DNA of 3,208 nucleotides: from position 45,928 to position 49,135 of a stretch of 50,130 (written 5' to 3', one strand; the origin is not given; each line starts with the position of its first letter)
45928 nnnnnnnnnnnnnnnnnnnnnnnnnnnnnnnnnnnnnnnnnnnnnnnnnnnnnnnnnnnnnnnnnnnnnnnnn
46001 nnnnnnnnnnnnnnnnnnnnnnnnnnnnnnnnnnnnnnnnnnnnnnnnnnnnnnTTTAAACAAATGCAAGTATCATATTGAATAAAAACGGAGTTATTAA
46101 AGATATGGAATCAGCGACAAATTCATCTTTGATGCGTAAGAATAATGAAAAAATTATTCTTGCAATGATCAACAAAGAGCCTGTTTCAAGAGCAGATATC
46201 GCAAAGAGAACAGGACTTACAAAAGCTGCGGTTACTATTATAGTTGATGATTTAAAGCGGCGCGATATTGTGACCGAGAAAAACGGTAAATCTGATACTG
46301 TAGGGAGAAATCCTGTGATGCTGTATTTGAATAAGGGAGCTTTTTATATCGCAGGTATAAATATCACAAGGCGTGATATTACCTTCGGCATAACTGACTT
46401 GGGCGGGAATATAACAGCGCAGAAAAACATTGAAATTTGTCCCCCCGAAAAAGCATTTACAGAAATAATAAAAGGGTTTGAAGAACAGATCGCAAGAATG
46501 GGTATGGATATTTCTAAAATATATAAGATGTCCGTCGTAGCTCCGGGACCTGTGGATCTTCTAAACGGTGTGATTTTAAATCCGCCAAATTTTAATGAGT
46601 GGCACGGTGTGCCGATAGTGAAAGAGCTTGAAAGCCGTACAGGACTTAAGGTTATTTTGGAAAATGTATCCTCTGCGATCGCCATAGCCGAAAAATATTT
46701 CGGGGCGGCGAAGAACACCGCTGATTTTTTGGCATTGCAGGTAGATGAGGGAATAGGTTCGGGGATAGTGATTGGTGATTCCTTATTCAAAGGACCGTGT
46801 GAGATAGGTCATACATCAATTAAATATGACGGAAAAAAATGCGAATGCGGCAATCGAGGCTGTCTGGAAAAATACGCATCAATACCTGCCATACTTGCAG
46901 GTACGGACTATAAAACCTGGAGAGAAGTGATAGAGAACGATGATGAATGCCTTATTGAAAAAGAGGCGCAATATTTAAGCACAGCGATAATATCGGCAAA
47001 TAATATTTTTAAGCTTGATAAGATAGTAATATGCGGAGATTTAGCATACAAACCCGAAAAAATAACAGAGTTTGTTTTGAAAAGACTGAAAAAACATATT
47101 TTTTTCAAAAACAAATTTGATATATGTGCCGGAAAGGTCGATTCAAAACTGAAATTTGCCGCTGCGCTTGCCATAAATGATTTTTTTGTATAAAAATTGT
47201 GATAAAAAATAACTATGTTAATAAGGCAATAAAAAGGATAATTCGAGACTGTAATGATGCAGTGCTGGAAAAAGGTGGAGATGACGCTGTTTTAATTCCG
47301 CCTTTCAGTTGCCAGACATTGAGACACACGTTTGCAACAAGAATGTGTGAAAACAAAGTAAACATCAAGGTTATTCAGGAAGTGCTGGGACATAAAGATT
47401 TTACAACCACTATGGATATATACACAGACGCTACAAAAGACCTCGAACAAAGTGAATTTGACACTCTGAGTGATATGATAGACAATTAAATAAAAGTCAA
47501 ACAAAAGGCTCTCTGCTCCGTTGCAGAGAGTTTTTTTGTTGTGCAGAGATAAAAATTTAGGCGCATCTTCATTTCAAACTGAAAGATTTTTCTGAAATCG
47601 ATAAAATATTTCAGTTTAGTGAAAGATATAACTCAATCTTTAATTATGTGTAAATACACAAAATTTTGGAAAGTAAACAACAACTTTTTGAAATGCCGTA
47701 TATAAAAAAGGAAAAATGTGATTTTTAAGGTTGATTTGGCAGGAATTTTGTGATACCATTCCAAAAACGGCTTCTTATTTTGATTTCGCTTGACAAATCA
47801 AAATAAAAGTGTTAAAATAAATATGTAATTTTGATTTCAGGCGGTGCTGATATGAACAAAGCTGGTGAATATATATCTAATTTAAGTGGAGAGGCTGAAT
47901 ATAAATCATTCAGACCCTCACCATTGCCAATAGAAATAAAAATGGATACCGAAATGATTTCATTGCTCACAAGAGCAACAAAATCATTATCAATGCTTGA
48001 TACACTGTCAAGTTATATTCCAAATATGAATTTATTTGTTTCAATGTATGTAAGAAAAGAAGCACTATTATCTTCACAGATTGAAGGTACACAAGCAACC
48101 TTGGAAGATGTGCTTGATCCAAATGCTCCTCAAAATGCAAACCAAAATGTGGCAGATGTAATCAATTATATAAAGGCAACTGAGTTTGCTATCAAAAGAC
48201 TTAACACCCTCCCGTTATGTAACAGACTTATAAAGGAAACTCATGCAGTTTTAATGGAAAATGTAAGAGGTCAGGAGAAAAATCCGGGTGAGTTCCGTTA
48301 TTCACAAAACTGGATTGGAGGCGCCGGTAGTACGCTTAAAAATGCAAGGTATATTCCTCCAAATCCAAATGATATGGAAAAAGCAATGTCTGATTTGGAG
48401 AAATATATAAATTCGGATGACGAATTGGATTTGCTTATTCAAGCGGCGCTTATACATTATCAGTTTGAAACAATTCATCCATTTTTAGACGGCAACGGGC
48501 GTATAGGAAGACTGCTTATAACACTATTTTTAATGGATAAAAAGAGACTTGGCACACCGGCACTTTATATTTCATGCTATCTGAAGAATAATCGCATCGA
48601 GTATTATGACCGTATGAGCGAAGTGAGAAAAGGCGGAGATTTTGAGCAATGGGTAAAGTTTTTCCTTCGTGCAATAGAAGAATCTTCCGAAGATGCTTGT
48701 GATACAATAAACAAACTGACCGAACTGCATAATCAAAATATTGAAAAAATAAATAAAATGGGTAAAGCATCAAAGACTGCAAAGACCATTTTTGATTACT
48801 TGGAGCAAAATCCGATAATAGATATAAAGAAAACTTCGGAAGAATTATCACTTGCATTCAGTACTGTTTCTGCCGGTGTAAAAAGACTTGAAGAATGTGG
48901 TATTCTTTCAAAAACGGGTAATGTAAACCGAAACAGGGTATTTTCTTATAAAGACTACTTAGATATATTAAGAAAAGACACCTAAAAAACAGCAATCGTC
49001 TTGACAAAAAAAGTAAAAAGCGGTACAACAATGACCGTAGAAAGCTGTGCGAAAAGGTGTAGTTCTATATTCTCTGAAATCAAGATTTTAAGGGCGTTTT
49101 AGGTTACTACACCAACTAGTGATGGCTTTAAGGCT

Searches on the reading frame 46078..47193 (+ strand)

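Call 54: search_protein_families(library=pfam, max_evalue=1, proteins=[window:46078-47193:+])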
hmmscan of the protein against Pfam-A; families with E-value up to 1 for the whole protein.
window:46078-47193:+ (371 aa): 19 families
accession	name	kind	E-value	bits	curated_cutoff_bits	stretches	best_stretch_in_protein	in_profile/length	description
PF00480.26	ROK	-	4.9e-40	138.3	22.9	1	92-346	2-267/294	ROK family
PF12802.13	MarR_2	-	8.7e-07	29.4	27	1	25-67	8-52/61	MarR family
PF13412.12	HTH_24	-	0.00026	20.9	21.9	1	19-66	1-48/48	Winged helix-turn-helix DNA-binding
PF24409.1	wHTH-PRTase_assc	-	0.00092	19.6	27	1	26-69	2-45/83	wHTH-PRTase associated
PF25213.1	HVO_A0261_N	-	0.00096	19.4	35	1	18-70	7-59/86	HVO_A0261 N-terminal domain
PF24034.1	DUF7343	-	0.008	16.5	27.6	1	37-67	20-50/62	Domain of unknown function (DUF7343)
PF13545.12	HTH_Crp_2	-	0.014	15.8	27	1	35-69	22-56/70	Crp-like helix-turn-helix domain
PF16509.11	KORA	-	0.025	15.2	26.7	1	21-57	17-52/84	TrfB plasmid transcriptional repressor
PF01047.28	MarR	-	0.027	14.8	24.6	1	32-70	14-52/59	MarR family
PF02082.26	Rrf2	-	0.029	15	30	1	28-71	15-59/132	Iron-dependent Transcriptional regulator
PF23219.2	LAMB1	-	0.06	13.5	26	1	279-339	56-115/155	LAMB1-4 helical domain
PF13463.12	HTH_27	-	0.075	13.8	22.2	1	22-72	3-55/68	Winged helix DNA-binding domain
PF09339.16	HTH_IclR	-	0.12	12.6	22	1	34-66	17-49/52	IclR helix-turn-helix domain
PF01978.25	TrmB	-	0.13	12.6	25.6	1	25-71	12-58/68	Sugar-specific transcriptional regulator TrmB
PF05331.17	DUF742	-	0.16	12.3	27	1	20-76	41-96/114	Protein of unknown function (DUF742)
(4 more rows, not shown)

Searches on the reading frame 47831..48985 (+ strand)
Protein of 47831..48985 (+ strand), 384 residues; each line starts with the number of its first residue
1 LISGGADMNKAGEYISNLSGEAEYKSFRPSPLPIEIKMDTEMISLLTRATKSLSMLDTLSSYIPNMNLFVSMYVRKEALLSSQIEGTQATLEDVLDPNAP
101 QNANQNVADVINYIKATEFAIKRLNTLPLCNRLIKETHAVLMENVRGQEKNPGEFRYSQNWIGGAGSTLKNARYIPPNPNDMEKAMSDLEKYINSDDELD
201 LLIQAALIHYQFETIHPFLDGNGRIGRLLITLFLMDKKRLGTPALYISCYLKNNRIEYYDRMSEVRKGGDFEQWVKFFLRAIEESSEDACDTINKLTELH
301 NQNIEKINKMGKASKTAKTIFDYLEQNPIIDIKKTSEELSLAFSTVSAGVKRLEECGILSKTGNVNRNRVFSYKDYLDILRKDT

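Call 54: search_protein_families(library=pfam, max_evalue=1, proteins=[window:47831-48985:+])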
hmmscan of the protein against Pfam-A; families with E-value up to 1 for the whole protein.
window:47831-48985:+ (384 aa): 12 families
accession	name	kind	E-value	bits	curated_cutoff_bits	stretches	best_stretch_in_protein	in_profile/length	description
PF13784.11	Fic_N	-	9.9e-24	83.6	26.7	1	44-121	2-81/82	Fic/DOC family N-terminal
PF02661.23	Fic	-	5.4e-23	82.1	24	1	129-234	2-93/93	Fic/DOC family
PF13412.12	HTH_24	-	0.00092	19.2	21.9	1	316-359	4-47/48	Winged helix-turn-helix DNA-binding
PF01325.25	Fe_dep_repress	-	0.0022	18.6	26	1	318-359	11-52/60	Iron dependent repressor, N-terminal DNA binding domain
PF02734.22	Dak2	-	0.033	14.5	27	1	277-326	56-105/174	DAK2 domain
PF23435.1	DUF7121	-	0.048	13.5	29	1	251-323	157-225/307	Family of unknown function (DUF7121)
PF20640.2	Rrn6_HB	-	0.068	13.8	26.4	0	159-216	89-137/192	Rrn6, helical bundle domain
PF13181.12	TPR_8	-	0.081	13.6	25.7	0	269-285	15-31/34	Tetratricopeptide repeat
PF25212.1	HVO_A0114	-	0.085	13.1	27.6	1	320-371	27-79/84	HVO_A0114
PF01022.26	HTH_5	-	0.15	12.4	22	1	320-361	7-47/47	Bacterial regulatory protein, arsR family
PF00631.27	G-gamma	-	0.21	12.1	27.1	0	301-327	15-39/69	GGL domain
PF14276.11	DUF4363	-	0.23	11.9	27.5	0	181-215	62-96/107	Domain of unknown function (DUF4363)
